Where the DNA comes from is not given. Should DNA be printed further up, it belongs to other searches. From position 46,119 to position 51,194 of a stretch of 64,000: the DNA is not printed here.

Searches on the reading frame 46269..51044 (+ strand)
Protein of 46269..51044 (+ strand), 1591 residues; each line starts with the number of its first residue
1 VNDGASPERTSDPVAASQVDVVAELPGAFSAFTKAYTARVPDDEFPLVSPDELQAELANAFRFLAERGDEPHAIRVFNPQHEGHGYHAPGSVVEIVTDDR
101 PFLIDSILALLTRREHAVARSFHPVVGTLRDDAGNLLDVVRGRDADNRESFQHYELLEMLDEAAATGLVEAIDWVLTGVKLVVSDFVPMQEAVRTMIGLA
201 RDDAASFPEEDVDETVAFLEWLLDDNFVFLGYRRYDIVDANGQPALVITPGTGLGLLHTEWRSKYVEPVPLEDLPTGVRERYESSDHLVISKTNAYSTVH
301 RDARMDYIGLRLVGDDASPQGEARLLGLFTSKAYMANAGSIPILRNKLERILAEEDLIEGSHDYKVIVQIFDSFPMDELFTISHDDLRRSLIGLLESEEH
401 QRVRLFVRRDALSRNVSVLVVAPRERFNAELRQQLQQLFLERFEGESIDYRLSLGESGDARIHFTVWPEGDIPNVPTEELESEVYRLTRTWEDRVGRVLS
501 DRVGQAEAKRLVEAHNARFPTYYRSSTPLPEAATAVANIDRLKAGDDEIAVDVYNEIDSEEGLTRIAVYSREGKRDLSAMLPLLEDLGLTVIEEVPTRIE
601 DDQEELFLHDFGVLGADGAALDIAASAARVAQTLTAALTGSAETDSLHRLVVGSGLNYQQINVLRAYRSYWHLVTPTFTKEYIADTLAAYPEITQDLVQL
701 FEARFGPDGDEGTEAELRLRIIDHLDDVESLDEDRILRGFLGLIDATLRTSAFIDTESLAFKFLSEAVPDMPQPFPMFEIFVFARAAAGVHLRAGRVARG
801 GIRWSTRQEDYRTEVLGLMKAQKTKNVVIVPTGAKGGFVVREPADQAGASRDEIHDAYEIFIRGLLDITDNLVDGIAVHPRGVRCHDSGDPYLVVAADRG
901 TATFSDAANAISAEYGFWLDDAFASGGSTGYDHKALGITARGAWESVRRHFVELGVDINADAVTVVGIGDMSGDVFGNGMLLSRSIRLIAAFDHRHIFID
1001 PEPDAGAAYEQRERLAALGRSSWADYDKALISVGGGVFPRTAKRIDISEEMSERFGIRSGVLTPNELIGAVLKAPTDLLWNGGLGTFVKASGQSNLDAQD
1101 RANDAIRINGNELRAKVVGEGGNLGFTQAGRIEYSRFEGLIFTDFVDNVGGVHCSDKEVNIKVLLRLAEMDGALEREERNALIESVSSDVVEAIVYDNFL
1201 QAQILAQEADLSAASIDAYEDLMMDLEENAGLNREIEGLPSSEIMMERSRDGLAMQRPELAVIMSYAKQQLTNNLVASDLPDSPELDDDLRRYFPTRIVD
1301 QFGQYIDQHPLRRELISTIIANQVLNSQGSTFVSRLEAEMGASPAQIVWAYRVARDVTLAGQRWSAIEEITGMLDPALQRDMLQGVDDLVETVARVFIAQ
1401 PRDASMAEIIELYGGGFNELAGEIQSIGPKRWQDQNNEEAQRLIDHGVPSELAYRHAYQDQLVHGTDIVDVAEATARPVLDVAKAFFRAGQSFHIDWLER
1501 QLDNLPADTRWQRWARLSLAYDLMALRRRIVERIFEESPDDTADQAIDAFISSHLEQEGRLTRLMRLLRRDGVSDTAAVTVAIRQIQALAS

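Call 53: list_cluster_members(proteins=[P0001, window:46269-51044:+, window:4475-6673:-])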
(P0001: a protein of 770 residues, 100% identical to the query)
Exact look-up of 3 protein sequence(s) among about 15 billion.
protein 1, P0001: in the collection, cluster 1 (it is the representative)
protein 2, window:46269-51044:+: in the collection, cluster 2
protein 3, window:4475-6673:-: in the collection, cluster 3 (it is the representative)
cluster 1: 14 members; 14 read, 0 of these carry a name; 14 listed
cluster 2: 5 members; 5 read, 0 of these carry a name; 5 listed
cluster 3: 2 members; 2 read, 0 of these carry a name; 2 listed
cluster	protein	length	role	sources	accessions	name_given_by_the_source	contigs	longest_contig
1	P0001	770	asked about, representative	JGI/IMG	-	-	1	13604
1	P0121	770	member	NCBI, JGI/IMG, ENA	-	-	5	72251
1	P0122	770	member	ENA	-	-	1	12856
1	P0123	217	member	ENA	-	-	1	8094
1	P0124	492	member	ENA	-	-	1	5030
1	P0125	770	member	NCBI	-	-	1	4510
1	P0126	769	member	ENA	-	-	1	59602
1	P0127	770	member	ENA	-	-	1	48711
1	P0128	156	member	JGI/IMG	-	-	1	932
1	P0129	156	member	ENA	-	-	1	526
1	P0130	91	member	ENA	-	-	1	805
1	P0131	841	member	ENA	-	-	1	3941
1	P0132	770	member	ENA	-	-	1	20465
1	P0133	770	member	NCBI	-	-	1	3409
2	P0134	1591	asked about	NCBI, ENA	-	-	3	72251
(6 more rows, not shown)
